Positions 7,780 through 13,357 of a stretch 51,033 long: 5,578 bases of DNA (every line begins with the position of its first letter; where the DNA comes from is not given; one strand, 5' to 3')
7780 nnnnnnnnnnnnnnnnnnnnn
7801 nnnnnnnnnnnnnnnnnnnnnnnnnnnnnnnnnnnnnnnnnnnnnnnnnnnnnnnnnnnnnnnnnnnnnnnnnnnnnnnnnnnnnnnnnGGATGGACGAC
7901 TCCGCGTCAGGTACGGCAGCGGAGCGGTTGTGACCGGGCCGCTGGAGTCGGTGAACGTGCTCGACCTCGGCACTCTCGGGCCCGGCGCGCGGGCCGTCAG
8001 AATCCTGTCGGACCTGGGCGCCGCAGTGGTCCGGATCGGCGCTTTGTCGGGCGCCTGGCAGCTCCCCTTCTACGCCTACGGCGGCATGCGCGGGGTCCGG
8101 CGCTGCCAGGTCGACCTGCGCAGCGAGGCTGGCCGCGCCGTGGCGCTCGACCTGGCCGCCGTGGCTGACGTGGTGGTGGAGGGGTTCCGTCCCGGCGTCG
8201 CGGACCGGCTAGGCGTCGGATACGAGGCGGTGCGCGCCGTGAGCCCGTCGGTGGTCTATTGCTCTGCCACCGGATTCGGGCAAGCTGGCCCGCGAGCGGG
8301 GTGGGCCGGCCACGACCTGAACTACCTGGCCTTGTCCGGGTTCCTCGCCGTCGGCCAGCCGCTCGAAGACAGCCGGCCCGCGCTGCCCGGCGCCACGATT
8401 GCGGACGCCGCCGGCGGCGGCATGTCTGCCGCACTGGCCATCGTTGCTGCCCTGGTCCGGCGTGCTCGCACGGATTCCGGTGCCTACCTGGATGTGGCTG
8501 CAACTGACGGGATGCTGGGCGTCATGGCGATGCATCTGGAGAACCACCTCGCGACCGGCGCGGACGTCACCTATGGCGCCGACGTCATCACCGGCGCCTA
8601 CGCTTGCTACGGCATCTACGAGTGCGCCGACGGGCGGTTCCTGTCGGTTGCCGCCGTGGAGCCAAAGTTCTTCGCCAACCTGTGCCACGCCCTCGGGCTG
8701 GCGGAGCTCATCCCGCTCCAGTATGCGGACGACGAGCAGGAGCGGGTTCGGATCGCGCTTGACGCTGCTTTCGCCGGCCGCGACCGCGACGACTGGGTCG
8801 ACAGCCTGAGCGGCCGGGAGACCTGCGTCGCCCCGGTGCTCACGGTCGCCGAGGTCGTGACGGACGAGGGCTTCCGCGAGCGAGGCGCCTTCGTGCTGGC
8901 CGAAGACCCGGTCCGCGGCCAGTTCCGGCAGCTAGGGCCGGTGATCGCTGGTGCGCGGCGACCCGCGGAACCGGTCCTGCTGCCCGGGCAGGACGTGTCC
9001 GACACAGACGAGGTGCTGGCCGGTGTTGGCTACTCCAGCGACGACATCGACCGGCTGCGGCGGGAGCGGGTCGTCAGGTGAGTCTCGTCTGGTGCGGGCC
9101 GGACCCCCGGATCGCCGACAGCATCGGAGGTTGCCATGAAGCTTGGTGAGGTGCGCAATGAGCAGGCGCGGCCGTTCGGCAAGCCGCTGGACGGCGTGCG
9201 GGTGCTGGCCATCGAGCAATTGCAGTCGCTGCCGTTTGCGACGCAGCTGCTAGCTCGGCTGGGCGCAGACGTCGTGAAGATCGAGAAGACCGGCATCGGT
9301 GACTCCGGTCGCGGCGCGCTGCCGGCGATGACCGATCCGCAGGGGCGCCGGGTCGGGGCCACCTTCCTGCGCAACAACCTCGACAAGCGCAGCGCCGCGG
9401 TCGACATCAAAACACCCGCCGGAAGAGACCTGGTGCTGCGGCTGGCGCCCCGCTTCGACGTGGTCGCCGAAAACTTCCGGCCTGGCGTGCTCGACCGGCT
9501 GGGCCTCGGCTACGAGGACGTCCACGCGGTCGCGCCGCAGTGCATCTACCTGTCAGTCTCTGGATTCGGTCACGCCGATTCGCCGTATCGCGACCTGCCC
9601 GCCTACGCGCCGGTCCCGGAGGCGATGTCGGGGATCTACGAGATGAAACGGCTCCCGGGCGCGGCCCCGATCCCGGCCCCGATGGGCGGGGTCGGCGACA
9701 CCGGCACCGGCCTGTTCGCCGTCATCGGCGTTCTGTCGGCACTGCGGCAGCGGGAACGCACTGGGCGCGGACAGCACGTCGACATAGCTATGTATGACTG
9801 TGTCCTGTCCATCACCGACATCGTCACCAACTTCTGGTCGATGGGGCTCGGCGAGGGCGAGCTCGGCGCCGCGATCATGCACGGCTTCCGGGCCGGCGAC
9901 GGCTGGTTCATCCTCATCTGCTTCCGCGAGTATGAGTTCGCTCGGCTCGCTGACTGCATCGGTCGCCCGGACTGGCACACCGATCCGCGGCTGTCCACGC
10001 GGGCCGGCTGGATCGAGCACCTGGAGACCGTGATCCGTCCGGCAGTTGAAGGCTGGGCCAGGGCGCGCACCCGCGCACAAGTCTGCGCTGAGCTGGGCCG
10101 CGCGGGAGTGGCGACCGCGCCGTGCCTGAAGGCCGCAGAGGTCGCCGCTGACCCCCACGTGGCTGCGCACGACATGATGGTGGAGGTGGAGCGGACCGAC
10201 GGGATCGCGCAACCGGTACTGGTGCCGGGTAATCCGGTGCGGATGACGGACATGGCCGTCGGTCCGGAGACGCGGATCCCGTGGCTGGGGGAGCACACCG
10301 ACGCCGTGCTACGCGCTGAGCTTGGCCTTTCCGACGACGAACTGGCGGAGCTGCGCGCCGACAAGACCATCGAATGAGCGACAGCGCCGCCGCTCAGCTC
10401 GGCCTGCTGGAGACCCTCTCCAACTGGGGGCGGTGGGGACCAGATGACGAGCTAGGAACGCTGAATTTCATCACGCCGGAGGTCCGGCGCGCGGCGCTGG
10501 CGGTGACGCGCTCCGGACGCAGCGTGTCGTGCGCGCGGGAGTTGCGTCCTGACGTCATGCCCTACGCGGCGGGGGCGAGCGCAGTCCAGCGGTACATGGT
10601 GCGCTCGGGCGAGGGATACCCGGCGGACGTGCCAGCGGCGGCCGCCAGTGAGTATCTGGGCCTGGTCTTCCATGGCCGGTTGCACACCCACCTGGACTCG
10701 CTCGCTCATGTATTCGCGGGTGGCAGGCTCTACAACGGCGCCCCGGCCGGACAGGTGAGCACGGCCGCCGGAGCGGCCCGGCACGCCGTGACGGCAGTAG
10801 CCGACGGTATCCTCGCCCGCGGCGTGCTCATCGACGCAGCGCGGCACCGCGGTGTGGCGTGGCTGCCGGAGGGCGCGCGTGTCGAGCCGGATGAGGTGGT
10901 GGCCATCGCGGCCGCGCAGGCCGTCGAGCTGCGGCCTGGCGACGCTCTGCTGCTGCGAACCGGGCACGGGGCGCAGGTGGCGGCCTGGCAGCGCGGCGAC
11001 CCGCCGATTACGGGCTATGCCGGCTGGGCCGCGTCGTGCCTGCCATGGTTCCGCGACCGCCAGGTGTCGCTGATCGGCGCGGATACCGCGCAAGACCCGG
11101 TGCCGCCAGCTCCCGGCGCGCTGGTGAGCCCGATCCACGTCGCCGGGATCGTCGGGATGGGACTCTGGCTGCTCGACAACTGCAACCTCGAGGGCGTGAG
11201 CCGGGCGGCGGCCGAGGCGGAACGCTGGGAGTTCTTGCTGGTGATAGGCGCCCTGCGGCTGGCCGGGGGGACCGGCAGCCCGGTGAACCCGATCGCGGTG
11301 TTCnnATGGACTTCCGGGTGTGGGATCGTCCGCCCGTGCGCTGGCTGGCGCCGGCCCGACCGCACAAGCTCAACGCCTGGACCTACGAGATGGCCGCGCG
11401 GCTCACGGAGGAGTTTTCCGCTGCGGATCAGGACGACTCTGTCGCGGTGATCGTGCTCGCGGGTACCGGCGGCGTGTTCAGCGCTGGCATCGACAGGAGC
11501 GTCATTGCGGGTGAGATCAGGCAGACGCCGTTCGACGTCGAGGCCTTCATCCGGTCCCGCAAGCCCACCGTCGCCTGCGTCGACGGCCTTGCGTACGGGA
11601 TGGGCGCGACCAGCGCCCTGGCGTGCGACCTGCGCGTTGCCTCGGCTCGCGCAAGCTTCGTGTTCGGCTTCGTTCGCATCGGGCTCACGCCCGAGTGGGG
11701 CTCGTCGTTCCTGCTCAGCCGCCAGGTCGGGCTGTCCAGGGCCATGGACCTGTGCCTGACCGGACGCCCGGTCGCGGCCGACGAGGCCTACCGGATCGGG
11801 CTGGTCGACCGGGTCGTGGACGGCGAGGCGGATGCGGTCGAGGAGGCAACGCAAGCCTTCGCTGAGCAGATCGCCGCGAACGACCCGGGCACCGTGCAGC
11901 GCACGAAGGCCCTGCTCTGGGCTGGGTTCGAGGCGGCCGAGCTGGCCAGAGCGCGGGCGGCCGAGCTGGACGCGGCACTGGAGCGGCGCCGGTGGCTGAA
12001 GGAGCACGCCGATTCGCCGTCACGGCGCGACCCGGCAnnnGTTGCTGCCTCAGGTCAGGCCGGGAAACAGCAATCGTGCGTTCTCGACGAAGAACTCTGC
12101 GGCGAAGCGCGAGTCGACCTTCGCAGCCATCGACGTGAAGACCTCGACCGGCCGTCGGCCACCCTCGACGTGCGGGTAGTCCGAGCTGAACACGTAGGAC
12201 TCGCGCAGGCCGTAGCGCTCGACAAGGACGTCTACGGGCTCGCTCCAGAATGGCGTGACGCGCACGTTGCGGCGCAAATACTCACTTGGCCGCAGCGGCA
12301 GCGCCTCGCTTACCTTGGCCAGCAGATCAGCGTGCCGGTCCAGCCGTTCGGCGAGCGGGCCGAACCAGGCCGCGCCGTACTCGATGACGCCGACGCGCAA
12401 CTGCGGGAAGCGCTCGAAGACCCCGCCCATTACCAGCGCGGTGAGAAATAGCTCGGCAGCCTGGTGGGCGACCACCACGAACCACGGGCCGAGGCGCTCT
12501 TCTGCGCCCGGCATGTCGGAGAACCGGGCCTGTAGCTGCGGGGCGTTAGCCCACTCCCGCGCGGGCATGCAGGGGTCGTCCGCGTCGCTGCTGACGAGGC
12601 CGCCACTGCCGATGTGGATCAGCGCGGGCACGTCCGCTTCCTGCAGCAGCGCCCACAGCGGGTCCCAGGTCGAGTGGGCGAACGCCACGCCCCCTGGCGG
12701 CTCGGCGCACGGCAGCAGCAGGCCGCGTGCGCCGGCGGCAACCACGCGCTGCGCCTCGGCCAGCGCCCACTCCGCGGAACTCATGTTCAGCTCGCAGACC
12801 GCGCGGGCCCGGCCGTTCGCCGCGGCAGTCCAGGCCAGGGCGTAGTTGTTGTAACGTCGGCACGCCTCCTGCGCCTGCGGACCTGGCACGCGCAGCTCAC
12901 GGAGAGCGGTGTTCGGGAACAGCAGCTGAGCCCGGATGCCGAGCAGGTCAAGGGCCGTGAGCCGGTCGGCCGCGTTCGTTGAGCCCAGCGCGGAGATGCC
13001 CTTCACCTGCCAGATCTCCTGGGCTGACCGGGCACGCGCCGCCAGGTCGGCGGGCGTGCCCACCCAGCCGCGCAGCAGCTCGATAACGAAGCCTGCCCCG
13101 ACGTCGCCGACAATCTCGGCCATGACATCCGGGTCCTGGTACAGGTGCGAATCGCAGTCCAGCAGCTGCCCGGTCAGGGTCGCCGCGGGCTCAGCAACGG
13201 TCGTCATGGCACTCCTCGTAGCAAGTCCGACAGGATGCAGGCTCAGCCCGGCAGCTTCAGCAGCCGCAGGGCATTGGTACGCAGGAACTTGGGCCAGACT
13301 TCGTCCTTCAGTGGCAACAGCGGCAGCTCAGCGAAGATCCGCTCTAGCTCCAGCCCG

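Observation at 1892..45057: Ten promoter-region copies of a KstR2-type palindrome (core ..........) suggest one large regulon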

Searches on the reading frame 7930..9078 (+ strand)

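Call 6: search_protein_families(library=pfam, proteins=[window:7930-9078:+])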
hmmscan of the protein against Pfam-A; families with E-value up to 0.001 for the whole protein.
window:7930-9078:+ (383 aa): 1 family
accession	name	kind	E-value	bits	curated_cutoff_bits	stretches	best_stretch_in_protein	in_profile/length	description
PF02515.22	CoA_transf_3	-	1.2e-76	258.6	23.3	1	5-347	1-354/366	CoA-transferase family III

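Call 45: search_protein_families(library=ncbifam, proteins=[window:7930-9078:+], max_evalue=1e-10)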
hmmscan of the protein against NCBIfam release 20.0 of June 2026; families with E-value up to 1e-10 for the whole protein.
window:7930-9078:+ (383 aa): 6 families
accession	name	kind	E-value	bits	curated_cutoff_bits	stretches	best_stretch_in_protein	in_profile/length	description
NF052585.1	SucGlutTfsCaiB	equivalog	4.6e-39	134.1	750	1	3-322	6-344/394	succinate--glutarate CoA-transferase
NF003809.0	PRK05398.1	subfamily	6e-34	117.3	442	1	57-382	68-416/416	formyl-CoA transferase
NF041294.1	Scnl_mescCoAtase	equivalog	1.3e-33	116.7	700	1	4-329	3-345/381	succinyl-CoA:mesaconate CoA-transferase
NF008511.0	PRK11430.1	equivalog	1.2e-31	110.2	522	1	3-311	8-328/381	CoA:oxalate CoA-transferase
TIGR03253.1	oxalate_frc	equivalog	1.6e-31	109.5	504.2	1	3-382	2-416/416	formyl-CoA transferase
NF002914.1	PRK03525.1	equivalog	3e-21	75.8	413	1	3-382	8-397/400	L-carnitine CoA-transferase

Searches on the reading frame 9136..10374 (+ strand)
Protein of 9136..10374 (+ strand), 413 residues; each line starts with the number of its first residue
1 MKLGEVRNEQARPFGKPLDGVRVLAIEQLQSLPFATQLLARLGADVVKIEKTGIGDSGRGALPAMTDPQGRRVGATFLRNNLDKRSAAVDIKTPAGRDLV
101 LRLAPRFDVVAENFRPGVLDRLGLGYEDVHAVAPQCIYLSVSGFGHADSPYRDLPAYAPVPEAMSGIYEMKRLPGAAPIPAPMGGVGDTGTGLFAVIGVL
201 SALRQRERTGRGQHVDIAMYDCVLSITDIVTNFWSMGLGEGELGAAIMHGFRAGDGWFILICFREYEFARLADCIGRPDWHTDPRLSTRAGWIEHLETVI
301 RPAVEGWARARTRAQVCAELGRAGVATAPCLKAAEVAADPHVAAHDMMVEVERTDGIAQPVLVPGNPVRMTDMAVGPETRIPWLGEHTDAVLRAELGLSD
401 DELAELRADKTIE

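Call 6: search_protein_families(library=pfam, proteins=[window:9136-10374:+])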
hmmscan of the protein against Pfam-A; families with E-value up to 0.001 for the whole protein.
window:9136-10374:+ (413 aa): 1 family
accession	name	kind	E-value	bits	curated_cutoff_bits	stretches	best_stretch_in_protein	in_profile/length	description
PF02515.22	CoA_transf_3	-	1.6e-89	301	23.3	1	18-388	1-366/366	CoA-transferase family III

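Call 45: search_protein_families(library=ncbifam, proteins=[window:9136-10374:+], max_evalue=1e-10)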
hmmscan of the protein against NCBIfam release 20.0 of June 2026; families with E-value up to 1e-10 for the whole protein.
window:9136-10374:+ (413 aa): 7 families
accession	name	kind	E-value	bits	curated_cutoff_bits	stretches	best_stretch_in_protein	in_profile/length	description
NF003809.0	PRK05398.1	subfamily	3.8e-76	256.3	442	2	16-228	3-209/416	formyl-CoA transferase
TIGR03253.1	oxalate_frc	equivalog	3.2e-73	246.8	504.2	2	16-228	2-208/416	formyl-CoA transferase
NF041294.1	Scnl_mescCoAtase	equivalog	3.5e-63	214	700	1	18-392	4-380/381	succinyl-CoA:mesaconate CoA-transferase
NF052585.1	SucGlutTfsCaiB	equivalog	4.8e-59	199.9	750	1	16-396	6-388/394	succinate--glutarate CoA-transferase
NF008511.0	PRK11430.1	equivalog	2.2e-52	178.4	522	1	16-374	8-357/381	CoA:oxalate CoA-transferase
NF002914.1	PRK03525.1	equivalog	2.7e-26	92.4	413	1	14-409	7-394/400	L-carnitine CoA-transferase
TIGR04253.1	mesacon_CoA_iso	equivalog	6.8e-21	74.7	725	1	303-410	291-398/403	2-methylfumaryl-CoA isomerase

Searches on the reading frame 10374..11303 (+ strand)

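Call 6: search_protein_families(library=pfam, proteins=[window:10374-11303:+])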
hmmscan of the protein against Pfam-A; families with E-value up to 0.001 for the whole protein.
window:10374-11303:+ (310 aa): 1 family
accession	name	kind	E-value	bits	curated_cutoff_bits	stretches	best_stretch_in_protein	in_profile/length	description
PF04199.19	Cyclase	-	1.1e-14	55.3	23.1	1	100-239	25-138/142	Putative cyclase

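Call 46: search_protein_families(library=ncbifam, proteins=[window:10374-11303:+], max_evalue=1e-10)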
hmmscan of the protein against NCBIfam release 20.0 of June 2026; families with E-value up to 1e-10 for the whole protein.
window:10374-11303:+ (310 aa): 0 families

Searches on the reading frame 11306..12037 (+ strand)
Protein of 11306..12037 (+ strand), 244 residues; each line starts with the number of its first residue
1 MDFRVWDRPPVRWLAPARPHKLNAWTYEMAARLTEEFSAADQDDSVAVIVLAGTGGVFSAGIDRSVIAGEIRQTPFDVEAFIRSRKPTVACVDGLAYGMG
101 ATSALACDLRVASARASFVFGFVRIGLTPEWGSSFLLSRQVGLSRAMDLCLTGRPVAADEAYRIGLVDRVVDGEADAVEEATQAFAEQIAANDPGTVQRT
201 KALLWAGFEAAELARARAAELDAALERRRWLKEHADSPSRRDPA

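Call 46: search_protein_families(library=ncbifam, proteins=[window:11306-12037:+], max_evalue=1e-10)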
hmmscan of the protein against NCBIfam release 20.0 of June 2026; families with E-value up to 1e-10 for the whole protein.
window:11306-12037:+ (244 aa): 66 families (the best 25 are shown)
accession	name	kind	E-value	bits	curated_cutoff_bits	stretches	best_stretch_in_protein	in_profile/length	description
NF051848.1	EnCoAHydtEchA19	equivalog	2.1e-41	142.2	400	1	17-211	16-219/258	enoyl-CoA hydratase EchA19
NF004840.0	PRK06190.1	equivalog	4.5e-41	141.2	253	1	10-229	13-237/260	enoyl-CoA hydratase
NF006109.0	PRK08260.1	subfamily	3.1e-40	138.3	320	1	81-220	109-247/296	enoyl-CoA hydratase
NF004857.0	PRK06210.1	equivalog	4.3e-40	137.9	341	1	17-206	25-231/275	enoyl-CoA hydratase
NF004525.0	PRK05870.1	equivalog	1e-37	130.4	285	1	11-222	13-228/249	enoyl-CoA hydratase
NF004681.0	PRK06023.1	equivalog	1.1e-35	123.4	282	1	17-206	19-213/250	crotonase/enoyl-CoA hydratase family protein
NF006107.0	PRK08258.1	equivalog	6.3e-35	120.8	330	1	17-209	33-236/277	enoyl-CoA hydratase family protein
NF046063.1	oxepin_alt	equivalog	1.6e-34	119.5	300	1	14-209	13-217/254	oxepin-CoA hydrolase, alternative type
NF006699.0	PRK09245.1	subfamily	1.8e-34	119.2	354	1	17-209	19-225/266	crotonase/enoyl-CoA hydratase family protein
NF004519.0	PRK05864.1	equivalog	2.9e-34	118.7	337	1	7-220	16-243/276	enoyl-CoA hydratase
NF006007.0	PRK08138.1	subfamily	1.1e-33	116.7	355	1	16-211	23-222/261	enoyl-CoA hydratase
NF005864.0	PRK07799.1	equivalog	2.7e-33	115.3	316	1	17-225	24-238/266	crotonase/enoyl-CoA hydratase family protein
NF006108.0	PRK08259.1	equivalog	4.1e-33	115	273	1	9-221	11-226/256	crotonase/enoyl-CoA hydratase family protein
TIGR02280.1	PaaB1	equivalog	7.1e-33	114.2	345.15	1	14-204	12-210/256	2-(1,2-epoxy-1,2-dihydrophenyl)acetyl-CoA isomerase PaaG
NF004517.0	PRK05862.1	equivalog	1e-32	113.7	396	1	11-210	14-217/257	enoyl-CoA hydratase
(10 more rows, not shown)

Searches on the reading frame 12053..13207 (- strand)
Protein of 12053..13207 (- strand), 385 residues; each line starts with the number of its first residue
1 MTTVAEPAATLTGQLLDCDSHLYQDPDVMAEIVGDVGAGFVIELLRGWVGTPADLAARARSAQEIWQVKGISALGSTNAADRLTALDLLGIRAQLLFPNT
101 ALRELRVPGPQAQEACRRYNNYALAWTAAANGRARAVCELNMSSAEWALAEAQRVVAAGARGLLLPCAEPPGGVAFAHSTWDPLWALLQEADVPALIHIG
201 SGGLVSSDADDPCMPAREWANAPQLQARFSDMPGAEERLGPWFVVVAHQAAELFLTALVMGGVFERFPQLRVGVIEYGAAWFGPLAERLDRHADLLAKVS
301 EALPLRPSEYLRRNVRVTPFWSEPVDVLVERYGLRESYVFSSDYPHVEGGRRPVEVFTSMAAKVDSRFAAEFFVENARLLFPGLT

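Call 7: search_protein_families(library=pfam, proteins=[window:12053-13207:-])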
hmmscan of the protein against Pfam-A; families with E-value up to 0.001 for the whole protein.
window:12053-13207:- (385 aa): 1 family
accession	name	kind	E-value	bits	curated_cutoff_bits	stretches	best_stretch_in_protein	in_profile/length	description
PF04909.20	Amidohydro_2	-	3e-20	73.6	26.4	1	112-382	58-288/289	Amidohydrolase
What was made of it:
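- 12050..15370 (.): PF04909 amidohydrolase genes AH2-1 and AH2-2 (- strand) and AH2-3 (+ strand). Call 7.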

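Call 45: search_protein_families(library=ncbifam, proteins=[window:12053-13207:-], max_evalue=1e-10)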
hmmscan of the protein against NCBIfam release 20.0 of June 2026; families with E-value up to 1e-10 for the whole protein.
window:12053-13207:- (385 aa): 0 families
